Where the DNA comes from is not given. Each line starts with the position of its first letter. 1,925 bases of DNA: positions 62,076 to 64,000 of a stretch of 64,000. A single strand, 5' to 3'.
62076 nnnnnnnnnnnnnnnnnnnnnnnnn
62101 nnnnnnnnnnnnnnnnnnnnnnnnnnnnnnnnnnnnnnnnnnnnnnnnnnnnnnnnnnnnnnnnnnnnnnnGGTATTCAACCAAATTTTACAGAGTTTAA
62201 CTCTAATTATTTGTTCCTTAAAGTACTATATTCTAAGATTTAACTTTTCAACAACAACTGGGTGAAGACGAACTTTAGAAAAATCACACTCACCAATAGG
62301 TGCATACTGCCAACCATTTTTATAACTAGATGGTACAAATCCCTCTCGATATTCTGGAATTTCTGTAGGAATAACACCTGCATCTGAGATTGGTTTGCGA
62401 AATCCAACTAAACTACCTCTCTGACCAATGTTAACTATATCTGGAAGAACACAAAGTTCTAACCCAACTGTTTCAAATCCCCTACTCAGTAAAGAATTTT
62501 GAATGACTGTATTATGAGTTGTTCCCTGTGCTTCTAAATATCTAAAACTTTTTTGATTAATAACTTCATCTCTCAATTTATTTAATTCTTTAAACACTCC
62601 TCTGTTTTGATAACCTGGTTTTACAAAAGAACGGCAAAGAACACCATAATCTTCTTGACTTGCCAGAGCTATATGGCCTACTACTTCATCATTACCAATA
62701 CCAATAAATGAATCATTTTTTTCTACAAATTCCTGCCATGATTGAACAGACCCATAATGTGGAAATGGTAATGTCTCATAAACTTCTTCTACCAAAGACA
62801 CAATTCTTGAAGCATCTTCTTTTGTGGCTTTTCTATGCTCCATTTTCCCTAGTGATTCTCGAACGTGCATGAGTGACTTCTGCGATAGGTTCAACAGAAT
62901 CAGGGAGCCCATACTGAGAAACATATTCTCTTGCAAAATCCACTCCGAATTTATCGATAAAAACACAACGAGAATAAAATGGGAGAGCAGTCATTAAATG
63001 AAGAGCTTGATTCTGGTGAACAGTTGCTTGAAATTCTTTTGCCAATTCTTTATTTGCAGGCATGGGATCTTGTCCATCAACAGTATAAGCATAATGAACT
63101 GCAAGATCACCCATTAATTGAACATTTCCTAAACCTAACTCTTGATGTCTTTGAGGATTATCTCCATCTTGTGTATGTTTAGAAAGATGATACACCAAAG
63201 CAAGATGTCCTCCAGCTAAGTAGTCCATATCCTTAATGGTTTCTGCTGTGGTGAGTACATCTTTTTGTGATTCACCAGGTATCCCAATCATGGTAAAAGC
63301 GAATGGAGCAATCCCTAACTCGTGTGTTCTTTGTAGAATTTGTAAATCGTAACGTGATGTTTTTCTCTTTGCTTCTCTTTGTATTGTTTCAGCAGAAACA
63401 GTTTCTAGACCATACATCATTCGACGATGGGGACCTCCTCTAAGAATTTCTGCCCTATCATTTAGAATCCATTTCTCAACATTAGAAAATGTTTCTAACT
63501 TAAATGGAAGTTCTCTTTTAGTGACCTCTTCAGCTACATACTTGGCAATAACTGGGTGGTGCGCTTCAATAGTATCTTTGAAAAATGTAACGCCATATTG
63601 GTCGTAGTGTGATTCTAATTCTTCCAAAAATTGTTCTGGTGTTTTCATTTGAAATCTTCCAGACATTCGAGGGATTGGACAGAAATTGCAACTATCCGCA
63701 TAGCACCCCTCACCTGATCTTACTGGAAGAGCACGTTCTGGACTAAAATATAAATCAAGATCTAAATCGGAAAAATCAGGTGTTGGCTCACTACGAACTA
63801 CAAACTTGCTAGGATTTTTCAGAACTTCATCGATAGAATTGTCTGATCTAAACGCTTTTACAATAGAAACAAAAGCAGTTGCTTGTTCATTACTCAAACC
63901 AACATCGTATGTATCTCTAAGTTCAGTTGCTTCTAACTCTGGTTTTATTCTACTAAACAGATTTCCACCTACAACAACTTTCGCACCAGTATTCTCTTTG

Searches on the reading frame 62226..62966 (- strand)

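Call 55: search_protein_families(library=pfam, proteins=[window:62226-62966:-], max_evalue=0.01)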
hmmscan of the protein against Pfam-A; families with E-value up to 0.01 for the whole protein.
window:62226-62966:- (246 aa): 3 families
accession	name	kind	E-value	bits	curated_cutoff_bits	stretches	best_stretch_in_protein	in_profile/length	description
PF00583.31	Acetyltransf_1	-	3.9e-05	24.4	20.7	1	72-152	22-104/116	Acetyltransferase (GNAT) family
PF13673.13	Acetyltransf_10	-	9.9e-05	22.8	23.6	1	68-131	13-75/128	Acetyltransferase (GNAT) domain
PF13527.13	Acetyltransf_9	-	0.00065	20.1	25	1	44-105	2-62/127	Acetyltransferase (GNAT) domain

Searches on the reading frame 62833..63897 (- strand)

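Call 55: search_protein_families(library=pfam, proteins=[window:62833-63897:-], max_evalue=0.01)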
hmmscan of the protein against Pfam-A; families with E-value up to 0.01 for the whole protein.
window:62833-63897:- (354 aa): 1 family
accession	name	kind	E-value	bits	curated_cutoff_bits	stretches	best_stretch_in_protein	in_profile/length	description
PF04055.27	Radical_SAM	-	2e-12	48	29.5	1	62-220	4-165/166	Radical SAM superfamily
